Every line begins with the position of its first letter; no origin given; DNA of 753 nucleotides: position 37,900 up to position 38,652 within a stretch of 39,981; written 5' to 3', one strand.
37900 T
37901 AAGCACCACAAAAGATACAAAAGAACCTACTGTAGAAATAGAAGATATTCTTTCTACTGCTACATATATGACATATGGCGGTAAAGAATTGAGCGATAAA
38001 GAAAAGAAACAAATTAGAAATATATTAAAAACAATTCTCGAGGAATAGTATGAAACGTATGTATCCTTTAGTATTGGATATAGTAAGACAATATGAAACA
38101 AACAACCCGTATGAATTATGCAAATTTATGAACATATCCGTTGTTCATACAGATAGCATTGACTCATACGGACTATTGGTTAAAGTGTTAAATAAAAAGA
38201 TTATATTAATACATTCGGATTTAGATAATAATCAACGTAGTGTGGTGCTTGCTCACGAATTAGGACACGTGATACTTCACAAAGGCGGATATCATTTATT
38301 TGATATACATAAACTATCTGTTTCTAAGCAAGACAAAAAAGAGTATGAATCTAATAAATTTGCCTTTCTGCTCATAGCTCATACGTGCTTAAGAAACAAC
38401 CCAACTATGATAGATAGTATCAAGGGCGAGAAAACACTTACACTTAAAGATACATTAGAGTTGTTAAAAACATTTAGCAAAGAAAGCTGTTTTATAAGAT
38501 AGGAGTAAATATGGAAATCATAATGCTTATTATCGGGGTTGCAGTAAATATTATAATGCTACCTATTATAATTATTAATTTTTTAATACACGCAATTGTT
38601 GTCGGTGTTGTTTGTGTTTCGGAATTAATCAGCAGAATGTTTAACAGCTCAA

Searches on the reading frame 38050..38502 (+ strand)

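Call 75: search_protein_families(library=ncbifam, proteins=[window:38050-38502:+], max_evalue=1)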
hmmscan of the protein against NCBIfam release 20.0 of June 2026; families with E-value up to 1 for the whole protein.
window:38050-38502:+ (150 aa): 1 family
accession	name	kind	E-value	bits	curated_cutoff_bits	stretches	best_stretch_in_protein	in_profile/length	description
NF052239.1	antitox_spr1629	equivalog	5.9e-08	32.2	335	1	35-110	180-253/377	spr1629 family repressor/antitoxin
